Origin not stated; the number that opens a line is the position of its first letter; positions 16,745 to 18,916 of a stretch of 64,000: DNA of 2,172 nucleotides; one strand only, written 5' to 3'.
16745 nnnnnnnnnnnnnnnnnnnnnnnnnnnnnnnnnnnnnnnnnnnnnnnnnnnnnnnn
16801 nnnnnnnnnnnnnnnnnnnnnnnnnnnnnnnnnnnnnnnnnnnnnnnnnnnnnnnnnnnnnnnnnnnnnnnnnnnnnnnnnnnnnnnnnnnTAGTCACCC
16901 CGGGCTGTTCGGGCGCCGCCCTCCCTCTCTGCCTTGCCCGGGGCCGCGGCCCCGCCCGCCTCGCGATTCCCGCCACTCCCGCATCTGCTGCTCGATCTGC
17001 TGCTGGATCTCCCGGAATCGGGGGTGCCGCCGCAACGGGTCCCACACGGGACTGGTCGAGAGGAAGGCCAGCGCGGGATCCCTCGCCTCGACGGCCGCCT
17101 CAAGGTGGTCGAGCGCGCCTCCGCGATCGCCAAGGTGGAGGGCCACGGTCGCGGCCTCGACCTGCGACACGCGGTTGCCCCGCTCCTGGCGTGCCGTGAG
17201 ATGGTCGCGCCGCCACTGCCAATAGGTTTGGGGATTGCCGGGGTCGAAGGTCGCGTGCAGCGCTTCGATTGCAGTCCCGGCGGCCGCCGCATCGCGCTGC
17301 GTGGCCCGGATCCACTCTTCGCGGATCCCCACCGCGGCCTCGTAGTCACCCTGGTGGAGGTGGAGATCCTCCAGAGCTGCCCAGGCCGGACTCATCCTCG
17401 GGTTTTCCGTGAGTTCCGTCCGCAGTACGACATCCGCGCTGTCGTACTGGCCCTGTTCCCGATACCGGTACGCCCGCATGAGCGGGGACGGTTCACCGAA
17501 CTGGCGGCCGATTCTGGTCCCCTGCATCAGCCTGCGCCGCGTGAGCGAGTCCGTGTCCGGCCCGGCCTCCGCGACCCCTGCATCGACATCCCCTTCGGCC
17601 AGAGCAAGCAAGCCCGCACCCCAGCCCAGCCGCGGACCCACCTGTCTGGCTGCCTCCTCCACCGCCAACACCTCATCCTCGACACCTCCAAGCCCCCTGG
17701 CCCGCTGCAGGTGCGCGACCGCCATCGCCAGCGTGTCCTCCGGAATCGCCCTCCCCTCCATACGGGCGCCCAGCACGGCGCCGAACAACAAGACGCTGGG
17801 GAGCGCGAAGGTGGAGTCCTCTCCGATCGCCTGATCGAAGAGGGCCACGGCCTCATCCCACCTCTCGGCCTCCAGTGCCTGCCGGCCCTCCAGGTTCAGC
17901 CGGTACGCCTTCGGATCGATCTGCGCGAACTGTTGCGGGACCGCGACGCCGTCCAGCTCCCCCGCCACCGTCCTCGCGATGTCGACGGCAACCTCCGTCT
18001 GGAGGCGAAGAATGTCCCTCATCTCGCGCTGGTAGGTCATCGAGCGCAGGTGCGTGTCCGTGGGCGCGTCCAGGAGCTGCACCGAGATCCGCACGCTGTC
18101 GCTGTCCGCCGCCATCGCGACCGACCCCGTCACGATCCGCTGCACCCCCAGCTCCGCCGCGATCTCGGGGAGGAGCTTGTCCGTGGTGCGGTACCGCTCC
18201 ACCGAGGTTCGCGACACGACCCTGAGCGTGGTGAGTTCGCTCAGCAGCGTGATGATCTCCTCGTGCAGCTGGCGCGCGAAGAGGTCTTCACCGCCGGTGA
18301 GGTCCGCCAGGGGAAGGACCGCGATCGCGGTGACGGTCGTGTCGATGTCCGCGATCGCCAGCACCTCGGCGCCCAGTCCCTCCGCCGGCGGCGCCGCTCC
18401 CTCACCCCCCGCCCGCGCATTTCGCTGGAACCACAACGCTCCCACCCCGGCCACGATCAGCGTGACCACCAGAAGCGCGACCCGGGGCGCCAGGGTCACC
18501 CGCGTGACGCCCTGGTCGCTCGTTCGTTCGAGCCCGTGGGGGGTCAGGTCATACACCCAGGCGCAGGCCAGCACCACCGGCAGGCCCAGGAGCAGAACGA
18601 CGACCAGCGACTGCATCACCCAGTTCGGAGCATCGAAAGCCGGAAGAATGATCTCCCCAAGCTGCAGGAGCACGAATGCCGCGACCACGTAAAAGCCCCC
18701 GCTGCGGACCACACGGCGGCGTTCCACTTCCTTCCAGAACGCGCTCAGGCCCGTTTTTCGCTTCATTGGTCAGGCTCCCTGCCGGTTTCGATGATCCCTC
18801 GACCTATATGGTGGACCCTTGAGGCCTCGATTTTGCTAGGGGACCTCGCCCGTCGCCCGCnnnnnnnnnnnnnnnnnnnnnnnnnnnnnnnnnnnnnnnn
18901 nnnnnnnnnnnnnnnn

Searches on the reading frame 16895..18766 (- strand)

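Call 13: search_protein_families(library=pfam, proteins=[window:16895-18766:-], max_evalue=0.001)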
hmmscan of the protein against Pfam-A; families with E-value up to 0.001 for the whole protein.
window:16895-18766:- (623 aa): 3 families
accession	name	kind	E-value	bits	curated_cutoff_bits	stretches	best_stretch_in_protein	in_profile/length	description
PF14559.12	TPR_19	-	5.3e-06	27.1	25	0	436-496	2-62/68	Tetratricopeptide repeat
PF13176.12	TPR_7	-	6.7e-05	23.1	27.9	0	461-492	1-34/36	Tetratricopeptide repeat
PF07719.23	TPR_2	-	0.00014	22.1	27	0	289-314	3-28/34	Tetratricopeptide repeat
